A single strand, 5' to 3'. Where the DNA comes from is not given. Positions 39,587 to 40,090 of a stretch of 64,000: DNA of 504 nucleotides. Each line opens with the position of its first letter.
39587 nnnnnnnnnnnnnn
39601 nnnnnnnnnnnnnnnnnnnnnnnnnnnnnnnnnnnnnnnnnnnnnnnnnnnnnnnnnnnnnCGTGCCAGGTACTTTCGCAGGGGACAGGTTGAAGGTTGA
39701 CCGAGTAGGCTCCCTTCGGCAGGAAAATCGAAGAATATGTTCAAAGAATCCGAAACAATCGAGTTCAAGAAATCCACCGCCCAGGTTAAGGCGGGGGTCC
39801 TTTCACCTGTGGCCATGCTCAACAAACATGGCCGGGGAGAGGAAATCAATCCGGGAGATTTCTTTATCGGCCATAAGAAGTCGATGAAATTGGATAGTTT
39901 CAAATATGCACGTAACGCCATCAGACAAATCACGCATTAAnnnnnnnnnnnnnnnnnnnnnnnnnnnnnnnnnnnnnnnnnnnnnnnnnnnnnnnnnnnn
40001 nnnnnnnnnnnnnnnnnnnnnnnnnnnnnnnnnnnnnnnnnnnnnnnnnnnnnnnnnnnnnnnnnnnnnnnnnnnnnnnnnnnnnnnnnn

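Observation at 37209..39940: AT-rich defence islet (AbiEi/AbiEii type IV TA plus COG2865 remnants) splitting the LPS heptosyltransferase cluster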

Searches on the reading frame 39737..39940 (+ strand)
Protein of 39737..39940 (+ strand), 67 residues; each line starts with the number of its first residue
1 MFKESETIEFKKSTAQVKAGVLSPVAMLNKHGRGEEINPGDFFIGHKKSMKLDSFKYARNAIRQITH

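Call 3: search_protein_families(library=pfam, proteins=[window:39737-39940:+], max_evalue=0.01)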
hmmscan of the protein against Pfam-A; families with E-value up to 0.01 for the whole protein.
window:39737-39940:+ (67 aa): 0 families

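Call 7: search_protein_families(library=padloc, proteins=[window:39737-39940:+], max_evalue=0.01)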
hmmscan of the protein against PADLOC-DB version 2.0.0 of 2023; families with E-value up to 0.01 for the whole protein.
window:39737-39940:+ (67 aa): 0 families

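Call 16: search_protein_families(library=pfam, proteins=[window:39737-39937:+], max_evalue=10)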
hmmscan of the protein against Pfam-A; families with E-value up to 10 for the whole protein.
seq(67 aa): 0 families

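Call 17: search_dna_similar(query=window:39737-39937:+, collection=plasmids, mode=protein, max_evalue=1, max_rows=15)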
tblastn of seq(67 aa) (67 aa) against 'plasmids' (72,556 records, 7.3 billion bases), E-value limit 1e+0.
Records with a match: 4; places in all: 4; records where one place covers at least 80% of the query: 2.
Best place of each record, by identity: <60% 4.
By first word of the organism name: Agrobacterium 2; Mycoplasmopsis 2.
By predicted mobility (MOB-suite, as given by PLSDB): non-mobilizable 3; conjugative 1.
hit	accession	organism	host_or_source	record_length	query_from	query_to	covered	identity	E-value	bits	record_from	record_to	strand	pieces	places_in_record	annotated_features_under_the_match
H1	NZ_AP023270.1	Agrobacterium vitis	Vitis vinifera,grapevine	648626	9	63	82%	36.4%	4e-1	34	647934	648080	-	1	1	choline/ethanolamine kinase family protein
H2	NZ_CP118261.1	Agrobacterium vitis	Grape,cell culture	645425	9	63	82%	34.5%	8e-1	34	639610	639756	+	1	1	choline/ethanolamine kinase family protein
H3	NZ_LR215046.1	Mycoplasmopsis arginini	Mouse,brain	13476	3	34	48%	50.0%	1e-2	39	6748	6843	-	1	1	RNA-binding domain-containing protein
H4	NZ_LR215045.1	Mycoplasmopsis arginini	Mouse,brain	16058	3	34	48%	50.0%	1e-2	39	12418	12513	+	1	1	ATP-binding protein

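Call 25: find_homologous_proteins(query=window:39737-39937:+, max_evalue=0.01)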
Query seq(67 aa) (67 aa): 42 proteins with E <= 0.01 among 45 candidates.
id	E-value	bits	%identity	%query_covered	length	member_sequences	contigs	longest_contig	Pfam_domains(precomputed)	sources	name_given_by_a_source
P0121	9.3e-37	140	100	100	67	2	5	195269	-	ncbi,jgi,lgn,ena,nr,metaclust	ncbi:MAG TPA: hypothetical protein DD723_06510 [Candidatus Omnitrophica bacterium]|nr:MAG: hypotheti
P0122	6.3e-10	56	89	52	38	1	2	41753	-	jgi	-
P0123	5.6e-9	53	54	100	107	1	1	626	PF04326.20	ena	-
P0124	1.8e-8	51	82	51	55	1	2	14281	PF04326.20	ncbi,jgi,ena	-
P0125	2.1e-8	51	80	52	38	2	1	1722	-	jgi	-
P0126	4.5e-8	50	51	100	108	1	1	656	PF04326.20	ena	-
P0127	6.1e-8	50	77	52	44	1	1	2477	PF04326.20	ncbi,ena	-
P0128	9.3e-8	49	51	97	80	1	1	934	PF04326.20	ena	-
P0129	9.9e-8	49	80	52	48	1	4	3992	PF04326.20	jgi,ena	-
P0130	1.1e-7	49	52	97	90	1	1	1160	PF04326.20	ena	-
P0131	1.4e-7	49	82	51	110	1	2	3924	PF04326.20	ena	-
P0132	1.5e-7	49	77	52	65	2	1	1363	PF04326.20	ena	-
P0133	1.7e-7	48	78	54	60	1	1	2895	-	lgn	-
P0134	1.7e-7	48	80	52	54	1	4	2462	PF04326.20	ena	-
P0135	4.3e-7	47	50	99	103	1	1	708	PF04326.20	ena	-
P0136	4.6e-7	47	79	49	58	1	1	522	PF04326.20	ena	-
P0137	4.8e-7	47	79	51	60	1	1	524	PF04326.20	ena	-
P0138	6.0e-7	47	49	97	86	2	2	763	PF04326.20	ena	-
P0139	7.9e-7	46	82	49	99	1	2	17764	PF04326.20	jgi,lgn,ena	-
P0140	9.7e-7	46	48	97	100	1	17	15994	PF04326.20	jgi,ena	-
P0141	1.5e-6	45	48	99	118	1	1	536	PF04326.20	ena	-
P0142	1.8e-6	45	46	100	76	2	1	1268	PF04326.20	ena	-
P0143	2.0e-6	45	79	49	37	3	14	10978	-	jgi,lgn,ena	-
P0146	2.8e-6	45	49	97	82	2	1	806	PF04326.20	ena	-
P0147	3.2e-6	44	46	100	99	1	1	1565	PF04326.20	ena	-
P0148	6.0e-6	44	45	100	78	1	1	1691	PF04326.20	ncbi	-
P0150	1.1e-5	43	71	51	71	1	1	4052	PF04326.20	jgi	jgi:ATP-dependent DNA helicase RecG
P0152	1.4e-5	42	71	52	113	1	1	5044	PF04326.20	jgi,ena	-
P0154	2.4e-5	42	69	52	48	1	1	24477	-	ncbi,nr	ncbi:MAG: hypothetical protein HZC18_05275 [Candidatus Omnitrophica bacterium]|nr:hypothetical prote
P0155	4.5e-5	41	45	99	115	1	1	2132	PF04326.20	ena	-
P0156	5.3e-5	41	43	97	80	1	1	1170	PF04326.20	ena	-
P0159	2.6e-4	38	79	43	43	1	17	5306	-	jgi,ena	-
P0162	9.2e-3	34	64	51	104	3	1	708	PF04326.20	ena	-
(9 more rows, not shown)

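Call 29: find_encoding_contigs(protein=P0122, flank=6000, max_places=3)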
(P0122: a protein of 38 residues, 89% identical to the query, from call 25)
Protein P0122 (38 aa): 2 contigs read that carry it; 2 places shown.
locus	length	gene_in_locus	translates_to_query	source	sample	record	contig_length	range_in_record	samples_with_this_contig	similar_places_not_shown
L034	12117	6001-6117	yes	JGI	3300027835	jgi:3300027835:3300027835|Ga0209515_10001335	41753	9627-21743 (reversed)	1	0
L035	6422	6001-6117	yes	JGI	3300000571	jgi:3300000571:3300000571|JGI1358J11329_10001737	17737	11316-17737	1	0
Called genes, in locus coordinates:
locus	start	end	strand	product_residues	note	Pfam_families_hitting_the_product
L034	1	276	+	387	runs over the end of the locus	PF13676:TIR_2, PF18145:SAVED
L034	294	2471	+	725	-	PF01555:N6_N4_Mtase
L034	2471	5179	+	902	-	PF04851:ResIII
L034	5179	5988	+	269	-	-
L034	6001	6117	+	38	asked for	-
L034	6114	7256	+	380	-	PF17761:DUF1016_N, PF06250:YhcG_C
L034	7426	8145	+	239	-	PF20217:DUF6577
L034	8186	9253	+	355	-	PF08843:AbiEii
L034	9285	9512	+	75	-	-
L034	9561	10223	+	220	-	PF13749:HATPase_c_4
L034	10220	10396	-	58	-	-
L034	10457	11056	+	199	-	PF00551:Formyl_trans_N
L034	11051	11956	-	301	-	-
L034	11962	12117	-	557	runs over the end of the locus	PF00004:AAA, PF17862:AAA_lid_3, PF01434:Peptidase_M41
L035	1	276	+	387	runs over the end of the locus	PF13676:TIR_2, PF18145:SAVED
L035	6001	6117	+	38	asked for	-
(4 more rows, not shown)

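Call 30: find_encoding_contigs(protein=P0154, flank=6000, max_places=3)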
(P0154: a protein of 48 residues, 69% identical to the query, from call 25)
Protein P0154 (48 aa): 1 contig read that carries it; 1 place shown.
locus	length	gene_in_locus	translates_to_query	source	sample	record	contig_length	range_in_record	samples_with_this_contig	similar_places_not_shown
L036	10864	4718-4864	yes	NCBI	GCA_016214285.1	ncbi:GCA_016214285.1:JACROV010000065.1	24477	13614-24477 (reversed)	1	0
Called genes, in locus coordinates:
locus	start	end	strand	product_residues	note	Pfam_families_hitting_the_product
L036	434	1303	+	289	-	PF00106:adh_short (weak), PF01073:3Beta_HSD, PF01370:Epimerase, PF03435:Sacchrp_dh_NADP (weak), PF05368:NmrA, PF13460:NAD_binding_10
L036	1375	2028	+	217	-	PF00857:Isochorismatase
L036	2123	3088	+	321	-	PF00583:Acetyltransf_1, PF13673:Acetyltransf_10 (faint), PF13508:Acetyltransf_7 (weak)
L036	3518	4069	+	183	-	PF01909:NTP_transf_2, PF18765:Polbeta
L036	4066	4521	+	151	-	PF05168:HEPN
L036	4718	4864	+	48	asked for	-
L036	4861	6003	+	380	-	PF17761:DUF1016_N, PF06250:YhcG_C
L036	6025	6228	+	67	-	-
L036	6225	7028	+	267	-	PF17761:DUF1016_N, PF06250:YhcG_C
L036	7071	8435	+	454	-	PF00480:ROK, PF04430:DUF498 (weak)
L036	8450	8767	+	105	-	PF12840:HTH_20 (weak), PF01022:HTH_5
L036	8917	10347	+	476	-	PF01842:ACT (weak), PF13291:ACT_4 (weak), PF00390:malic, PF03949:Malic_M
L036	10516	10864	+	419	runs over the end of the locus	PF03600:CitMHS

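Call 47: search_protein_families(library=pfam, proteins=[L034:9561-10223:+, L034:9285-9512:+, L034:7426-8145:+, L034:5179-5988:+, P0141], max_evalue=0.01)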
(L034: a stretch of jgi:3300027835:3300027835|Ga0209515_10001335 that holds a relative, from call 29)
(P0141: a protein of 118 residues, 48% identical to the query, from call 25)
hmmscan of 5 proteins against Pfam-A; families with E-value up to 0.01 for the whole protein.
L034:9561-10223:+ (220 aa): 2 families
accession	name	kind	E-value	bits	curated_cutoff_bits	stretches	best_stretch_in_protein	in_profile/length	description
PF13749.12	HATPase_c_4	-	4.4e-19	68.7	26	1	57-140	5-89/89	Putative ATP-dependent DNA helicase recG C-terminal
PF13412.12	HTH_24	-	4.4e-05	23.4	21.9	1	163-203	5-45/48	Winged helix-turn-helix DNA-binding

L034:9285-9512:+ (75 aa): 0 families

L034:7426-8145:+ (239 aa): 1 family
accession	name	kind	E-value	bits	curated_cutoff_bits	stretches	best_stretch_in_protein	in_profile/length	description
PF20217.3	DUF6577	-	1e-35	123.7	27.8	1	45-230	1-193/204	Family of unknown function (DUF6577)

L034:5179-5988:+ (269 aa): 1 family
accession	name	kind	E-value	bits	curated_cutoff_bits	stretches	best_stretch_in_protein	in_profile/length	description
PF11645.14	PDDEXK_5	-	0.0021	18.5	26.1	1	109-173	2-61/138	PD-(D/E)XK endonuclease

P0141 (118 aa): 1 family
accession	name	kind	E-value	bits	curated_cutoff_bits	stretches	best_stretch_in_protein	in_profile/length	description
PF04326.19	SLFN_AlbA_2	-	4.8e-19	69.5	25.3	1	7-114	1-114/118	Schlafen, AlbA_2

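Call 56: find_encoding_contigs(protein=P0143, flank=5000, max_places=5)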
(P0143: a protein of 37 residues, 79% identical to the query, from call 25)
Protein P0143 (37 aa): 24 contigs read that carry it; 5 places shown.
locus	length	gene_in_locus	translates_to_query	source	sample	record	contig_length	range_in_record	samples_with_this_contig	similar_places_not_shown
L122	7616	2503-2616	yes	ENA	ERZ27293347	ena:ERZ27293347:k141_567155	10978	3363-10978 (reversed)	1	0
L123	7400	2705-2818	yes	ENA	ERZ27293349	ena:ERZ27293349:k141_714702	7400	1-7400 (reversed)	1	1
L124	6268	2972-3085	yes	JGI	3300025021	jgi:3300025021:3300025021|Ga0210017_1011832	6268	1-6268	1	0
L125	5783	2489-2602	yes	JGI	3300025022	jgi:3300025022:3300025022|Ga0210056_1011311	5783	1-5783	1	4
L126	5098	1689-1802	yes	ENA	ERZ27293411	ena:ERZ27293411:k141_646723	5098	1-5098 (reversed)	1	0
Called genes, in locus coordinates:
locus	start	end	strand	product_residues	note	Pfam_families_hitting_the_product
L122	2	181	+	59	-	?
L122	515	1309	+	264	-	-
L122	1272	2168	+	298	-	PF08843:AbiEii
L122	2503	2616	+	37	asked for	-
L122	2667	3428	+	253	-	-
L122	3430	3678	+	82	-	-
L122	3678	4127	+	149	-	PF01850:PIN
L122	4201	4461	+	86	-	PF13560:HTH_31 (weak), PF01381:HTH_3 (weak)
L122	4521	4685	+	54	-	PF12728:HTH_17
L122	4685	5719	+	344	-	PF02899:Phage_int_SAM_1, PF13495:Phage_int_SAM_4, PF00589:Phage_integrase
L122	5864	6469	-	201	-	PF14528:LAGLIDADG_3 (faint)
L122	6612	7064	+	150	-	PF01668:SmpB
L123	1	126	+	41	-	?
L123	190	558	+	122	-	-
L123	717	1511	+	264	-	-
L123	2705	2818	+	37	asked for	-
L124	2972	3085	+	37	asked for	-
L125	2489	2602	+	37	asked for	-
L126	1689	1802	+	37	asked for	-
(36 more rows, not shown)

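Call 57: find_encoding_contigs(protein=P0159, flank=5000, max_places=5)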
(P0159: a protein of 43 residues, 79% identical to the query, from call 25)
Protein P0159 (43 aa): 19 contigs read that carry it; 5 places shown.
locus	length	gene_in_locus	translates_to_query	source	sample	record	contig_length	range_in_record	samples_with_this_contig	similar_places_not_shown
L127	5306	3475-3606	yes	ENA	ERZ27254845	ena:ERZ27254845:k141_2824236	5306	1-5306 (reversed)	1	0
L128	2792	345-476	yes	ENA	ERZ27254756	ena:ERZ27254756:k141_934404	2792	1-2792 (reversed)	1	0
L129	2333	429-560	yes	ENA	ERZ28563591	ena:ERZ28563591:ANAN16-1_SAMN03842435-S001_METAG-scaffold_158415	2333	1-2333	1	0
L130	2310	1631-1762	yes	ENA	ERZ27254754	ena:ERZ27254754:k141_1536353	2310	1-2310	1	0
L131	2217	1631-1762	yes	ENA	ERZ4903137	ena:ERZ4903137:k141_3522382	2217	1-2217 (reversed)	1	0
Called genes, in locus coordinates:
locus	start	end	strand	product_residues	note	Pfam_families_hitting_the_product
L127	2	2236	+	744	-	?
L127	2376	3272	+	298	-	-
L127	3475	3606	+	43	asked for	-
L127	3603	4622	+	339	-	PF17761:DUF1016_N, PF06250:YhcG_C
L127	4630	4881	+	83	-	PF13412:HTH_24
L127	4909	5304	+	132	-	?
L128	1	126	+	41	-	?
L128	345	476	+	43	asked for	-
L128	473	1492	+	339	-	PF17761:DUF1016_N, PF06250:YhcG_C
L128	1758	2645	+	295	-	PF02661:Fic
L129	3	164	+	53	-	?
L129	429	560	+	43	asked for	-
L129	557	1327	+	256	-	PF17761:DUF1016_N, PF06250:YhcG_C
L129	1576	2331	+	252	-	?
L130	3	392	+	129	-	?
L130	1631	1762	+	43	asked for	-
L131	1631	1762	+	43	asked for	-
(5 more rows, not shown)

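Call 69: search_protein_families(library=pfam, proteins=[L127:2376-3272:+, L127:2-2236:+, L122:2667-3428:+, L122:515-1309:+, L127:4630-4881:+, L036:6225-7028:+], max_evalue=0.01)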
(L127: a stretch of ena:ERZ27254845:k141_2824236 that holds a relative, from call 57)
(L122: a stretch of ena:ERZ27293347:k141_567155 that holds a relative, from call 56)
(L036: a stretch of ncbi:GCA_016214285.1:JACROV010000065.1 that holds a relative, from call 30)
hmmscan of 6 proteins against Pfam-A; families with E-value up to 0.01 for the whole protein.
L127:2376-3272:+ (298 aa): 1 family
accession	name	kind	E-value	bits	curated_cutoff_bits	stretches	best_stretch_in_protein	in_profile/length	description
PF13646.12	HEAT_2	-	3e-05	24.7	27.7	1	217-275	3-60/88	HEAT repeats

L127:2-2236:+ (744 aa): 1 family
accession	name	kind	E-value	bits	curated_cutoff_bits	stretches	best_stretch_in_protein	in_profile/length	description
PF04851.21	ResIII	-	7.5e-07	29.6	22.5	1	33-121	86-163/164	Type III restriction enzyme, res subunit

L122:2667-3428:+ (253 aa): 0 families

L122:515-1309:+ (264 aa): 1 family
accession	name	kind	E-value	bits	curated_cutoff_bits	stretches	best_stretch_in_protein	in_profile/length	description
PF09407.15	AbiEi_1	-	2.6e-07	31.4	22.2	1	89-220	13-141/142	AbiEi antitoxin C-terminal domain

L127:4630-4881:+ (83 aa): 5 families
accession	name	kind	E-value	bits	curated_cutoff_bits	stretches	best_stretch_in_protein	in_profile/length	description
PF13412.12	HTH_24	-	2.5e-10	40.2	21.9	1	24-69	3-48/48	Winged helix-turn-helix DNA-binding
PF08279.18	HTH_11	-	3.8e-05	23.9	25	1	28-69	4-44/55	HTH domain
PF24034.1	DUF7343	-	0.00058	20.1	27.6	1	29-71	8-51/62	Domain of unknown function (DUF7343)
PF12802.13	MarR_2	-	0.0034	18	27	1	34-74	15-56/61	MarR family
PF13545.12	HTH_Crp_2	-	0.0079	16.6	27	1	37-70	21-55/70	Crp-like helix-turn-helix domain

L036:6225-7028:+ (267 aa): 2 families
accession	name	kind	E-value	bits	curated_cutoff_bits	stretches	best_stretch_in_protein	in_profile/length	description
PF17761.7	DUF1016_N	-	6.3e-47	159.5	32.8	1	17-151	2-136/137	DUF1016 N-terminal domain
PF06250.17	YhcG_C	-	6.8e-16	58.9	32.5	1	175-233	3-61/157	YhcG PDDEXK nuclease domain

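Call 77: search_protein_representatives(protein=window:39737-39940:+)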
Query: 67 residues. Proteins with E-value up to 0.001 (for the whole library): 64; up to 1e-10: 1; up to 1e-30: 1. The best 64 are listed.
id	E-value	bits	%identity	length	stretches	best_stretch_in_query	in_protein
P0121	3.0e-37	140.3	100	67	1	1-67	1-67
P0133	5.3e-08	48.4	78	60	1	1-36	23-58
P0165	5.8e-08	48.3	22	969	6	18-62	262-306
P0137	1.5e-07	47.0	79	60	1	2-35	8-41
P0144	6.5e-07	45.0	68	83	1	2-38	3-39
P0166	1.5e-06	43.9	74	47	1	2-35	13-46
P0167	2.3e-06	43.3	57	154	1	3-46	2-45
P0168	2.6e-06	43.1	64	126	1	2-37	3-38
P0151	3.8e-06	42.6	70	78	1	1-37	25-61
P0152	4.4e-06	42.4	69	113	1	1-36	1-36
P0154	7.8e-06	41.6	77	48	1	5-35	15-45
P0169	9.7e-06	41.3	74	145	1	2-35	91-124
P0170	1.4e-05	40.8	69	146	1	2-36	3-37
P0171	1.7e-05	40.5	71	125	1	2-36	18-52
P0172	2.2e-05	40.2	65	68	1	2-35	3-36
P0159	8.2e-05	38.4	74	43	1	3-33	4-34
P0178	9.3e-05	38.2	67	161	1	3-35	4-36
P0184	1.4e-04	37.6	62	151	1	2-35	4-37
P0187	2.0e-04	37.2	61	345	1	1-36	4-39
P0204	5.4e-04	35.8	62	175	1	1-37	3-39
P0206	6.2e-04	35.6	65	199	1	2-35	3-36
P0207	6.2e-04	35.6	61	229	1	2-37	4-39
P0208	6.3e-04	35.6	69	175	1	4-35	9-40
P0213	7.5e-04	35.4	48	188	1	2-50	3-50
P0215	7.7e-04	35.3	67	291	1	3-35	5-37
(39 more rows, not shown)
